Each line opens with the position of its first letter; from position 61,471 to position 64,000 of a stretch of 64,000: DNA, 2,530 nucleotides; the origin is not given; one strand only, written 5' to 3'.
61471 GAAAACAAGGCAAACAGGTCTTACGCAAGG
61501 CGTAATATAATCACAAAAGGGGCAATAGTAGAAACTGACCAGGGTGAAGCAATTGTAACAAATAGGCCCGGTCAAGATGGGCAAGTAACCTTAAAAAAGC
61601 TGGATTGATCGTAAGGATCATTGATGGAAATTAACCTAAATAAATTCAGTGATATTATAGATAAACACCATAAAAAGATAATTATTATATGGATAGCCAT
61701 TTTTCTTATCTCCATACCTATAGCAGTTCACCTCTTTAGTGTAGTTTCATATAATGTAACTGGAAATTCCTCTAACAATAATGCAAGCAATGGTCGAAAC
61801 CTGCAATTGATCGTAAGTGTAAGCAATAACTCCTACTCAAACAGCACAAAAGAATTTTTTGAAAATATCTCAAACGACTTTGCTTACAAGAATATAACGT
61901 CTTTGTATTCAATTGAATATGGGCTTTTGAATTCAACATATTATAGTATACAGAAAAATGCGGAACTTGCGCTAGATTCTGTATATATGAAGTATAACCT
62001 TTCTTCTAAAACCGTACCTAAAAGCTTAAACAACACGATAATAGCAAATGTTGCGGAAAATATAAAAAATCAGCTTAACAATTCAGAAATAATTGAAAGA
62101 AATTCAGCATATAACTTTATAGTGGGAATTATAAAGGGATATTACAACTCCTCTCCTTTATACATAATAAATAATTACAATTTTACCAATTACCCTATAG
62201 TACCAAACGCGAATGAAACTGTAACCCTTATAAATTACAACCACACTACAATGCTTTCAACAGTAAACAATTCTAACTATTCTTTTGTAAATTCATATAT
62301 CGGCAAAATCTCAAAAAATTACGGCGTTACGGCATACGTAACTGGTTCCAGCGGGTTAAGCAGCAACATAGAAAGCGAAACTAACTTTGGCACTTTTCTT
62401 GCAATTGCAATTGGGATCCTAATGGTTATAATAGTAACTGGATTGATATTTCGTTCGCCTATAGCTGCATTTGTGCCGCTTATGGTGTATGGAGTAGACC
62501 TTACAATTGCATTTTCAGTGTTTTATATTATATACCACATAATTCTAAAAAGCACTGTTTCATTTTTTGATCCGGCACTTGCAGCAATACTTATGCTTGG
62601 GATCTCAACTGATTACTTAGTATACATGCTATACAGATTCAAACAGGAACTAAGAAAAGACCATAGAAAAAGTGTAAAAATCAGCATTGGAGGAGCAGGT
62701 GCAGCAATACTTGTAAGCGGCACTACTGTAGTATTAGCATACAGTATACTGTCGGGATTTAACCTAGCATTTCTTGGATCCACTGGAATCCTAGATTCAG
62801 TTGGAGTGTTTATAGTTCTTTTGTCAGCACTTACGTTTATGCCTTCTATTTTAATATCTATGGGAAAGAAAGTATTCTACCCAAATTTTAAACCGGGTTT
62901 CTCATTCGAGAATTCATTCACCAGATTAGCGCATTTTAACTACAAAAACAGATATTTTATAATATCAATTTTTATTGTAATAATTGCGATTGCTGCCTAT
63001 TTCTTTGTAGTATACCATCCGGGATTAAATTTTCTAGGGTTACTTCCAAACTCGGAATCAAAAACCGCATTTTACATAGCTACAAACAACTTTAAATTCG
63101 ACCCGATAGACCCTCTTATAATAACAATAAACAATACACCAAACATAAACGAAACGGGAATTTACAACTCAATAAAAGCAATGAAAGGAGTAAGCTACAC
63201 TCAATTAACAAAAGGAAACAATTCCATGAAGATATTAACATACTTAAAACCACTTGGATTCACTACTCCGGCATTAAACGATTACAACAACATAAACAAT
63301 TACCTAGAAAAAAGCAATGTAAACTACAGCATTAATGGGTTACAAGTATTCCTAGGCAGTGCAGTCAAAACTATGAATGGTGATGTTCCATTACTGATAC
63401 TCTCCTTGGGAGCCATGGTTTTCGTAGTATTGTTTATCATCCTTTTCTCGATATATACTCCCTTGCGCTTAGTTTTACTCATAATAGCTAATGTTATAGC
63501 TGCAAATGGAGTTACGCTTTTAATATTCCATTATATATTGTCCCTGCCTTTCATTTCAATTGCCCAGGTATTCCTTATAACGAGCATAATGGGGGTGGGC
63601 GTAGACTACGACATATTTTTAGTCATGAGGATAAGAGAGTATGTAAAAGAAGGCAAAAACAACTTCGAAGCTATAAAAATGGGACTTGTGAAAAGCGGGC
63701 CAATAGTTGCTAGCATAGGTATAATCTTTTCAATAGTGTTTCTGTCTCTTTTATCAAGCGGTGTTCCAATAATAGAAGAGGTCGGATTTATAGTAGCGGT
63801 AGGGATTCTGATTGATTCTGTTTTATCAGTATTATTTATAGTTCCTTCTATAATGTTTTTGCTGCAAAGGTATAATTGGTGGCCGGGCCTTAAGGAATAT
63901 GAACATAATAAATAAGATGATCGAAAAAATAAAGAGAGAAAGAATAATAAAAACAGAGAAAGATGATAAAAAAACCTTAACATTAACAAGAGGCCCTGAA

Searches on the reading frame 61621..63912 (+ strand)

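Call 52: search_protein_families(library=pfam, proteins=[window:61621-63912:+], max_evalue=0.00001)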
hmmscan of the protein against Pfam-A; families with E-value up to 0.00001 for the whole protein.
window:61621-63912:+ (764 aa): 1 family
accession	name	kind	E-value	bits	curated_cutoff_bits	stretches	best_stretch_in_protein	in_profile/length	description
PF03176.21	MMPL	-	2e-66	224.7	20.5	2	213-418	100-306/333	MMPL family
